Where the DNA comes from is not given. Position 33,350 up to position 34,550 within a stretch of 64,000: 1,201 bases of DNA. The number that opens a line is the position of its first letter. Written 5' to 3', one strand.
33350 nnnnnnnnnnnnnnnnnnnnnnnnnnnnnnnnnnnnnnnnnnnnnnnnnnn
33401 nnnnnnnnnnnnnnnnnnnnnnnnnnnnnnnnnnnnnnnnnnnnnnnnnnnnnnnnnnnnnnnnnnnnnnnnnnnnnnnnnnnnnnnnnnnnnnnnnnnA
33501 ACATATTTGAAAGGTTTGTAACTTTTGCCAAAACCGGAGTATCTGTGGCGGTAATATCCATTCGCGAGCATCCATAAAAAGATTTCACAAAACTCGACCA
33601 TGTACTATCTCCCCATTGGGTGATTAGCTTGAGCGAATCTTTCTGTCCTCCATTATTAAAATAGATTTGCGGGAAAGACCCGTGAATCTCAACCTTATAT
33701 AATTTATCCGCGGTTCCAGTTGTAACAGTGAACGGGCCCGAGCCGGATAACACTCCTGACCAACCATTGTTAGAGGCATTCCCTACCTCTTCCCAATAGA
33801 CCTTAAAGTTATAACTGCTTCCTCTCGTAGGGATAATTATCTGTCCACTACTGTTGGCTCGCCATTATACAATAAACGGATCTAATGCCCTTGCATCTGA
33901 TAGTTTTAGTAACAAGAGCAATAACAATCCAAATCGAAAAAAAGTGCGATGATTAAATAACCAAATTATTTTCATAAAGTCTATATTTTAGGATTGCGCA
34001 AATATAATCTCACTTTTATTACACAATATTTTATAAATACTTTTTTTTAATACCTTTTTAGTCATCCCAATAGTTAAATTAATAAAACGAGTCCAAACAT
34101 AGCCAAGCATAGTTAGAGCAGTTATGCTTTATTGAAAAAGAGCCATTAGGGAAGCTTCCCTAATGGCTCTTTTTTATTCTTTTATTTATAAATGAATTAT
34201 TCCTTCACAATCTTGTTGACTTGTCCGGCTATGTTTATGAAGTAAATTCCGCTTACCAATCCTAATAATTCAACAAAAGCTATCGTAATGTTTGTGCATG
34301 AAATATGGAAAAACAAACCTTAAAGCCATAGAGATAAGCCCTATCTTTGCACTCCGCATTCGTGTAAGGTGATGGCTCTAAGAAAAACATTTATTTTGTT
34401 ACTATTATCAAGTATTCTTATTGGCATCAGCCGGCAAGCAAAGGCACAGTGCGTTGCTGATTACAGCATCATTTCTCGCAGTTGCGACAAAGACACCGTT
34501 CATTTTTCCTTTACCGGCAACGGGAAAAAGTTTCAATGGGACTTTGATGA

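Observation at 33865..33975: In-frame TAA separates a 36-codon signal peptide from the body of a T9SS BspA-like surface protein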

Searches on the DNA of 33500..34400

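Call 50: search_rna_families(source=window, start=33500, end=34400, threshold=evalue, max_evalue=1)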
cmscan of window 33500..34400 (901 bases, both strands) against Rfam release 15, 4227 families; matches with E-value up to 1: 13.
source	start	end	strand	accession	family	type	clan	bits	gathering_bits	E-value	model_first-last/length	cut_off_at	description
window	34107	34181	+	RF02425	SpF01_sRNA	Gene; sRNA;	-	29.5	55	0.065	1-80/80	no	Streptococcus sRNA SpF01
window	34128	34183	+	RF00236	ctRNA_pGA1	Gene; antisense;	-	29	45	0.0015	1-79/79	no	ctRNA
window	34130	34241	-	RF04312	trpB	Cis-reg;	-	29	59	0.087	1-107/107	no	trpB ncRNA motif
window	34079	34176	+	RF00378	Qrr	Gene; sRNA;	-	24.3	50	0.058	1-108/108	no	Qrr RNA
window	34120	34184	+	RF02436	SpF43_sRNA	Gene; sRNA;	-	22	70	0.1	1-99/99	no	Streptococcus sRNA SpF43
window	34133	34176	-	RF03623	mir-1252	Gene; miRNA;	-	21.7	70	0.7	1-65/65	no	mir-1252 microRNA precursor family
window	34109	34189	+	RF03616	MIR1888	Gene; miRNA;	-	21.6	72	0.22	1-101/101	no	MIR1888 microRNA precursor family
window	34126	34282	+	RF02792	sRNA162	Gene; antisense;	-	21.6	78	0.23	1-190/190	no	Archaeal Small RNA 162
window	34137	34174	+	RF03621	MIR4245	Gene; miRNA;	-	20.7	74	0.78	1-128/128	no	MIR4245 microRNA precursor family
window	34131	34178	+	RF03743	MIR7696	Gene; miRNA;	-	19.8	83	0.75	1-88/88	no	MIR7696 microRNA precursor family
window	34136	34199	-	RF02763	IsrM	Gene; sRNA;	-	18.9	376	0.0056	1-329/329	no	IsrM sRNA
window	34111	34173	+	RF02377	SurA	Gene; sRNA;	-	18.2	100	0.019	1-279/279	no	SurA sRNA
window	34133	34207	+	RF01464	rliA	Gene; sRNA;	-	17.4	50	0.73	47-149/224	no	Listeria sRNA rliA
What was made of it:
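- On Programmed stop-codon read-through: No Rfam match lies near the stop (call 50).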
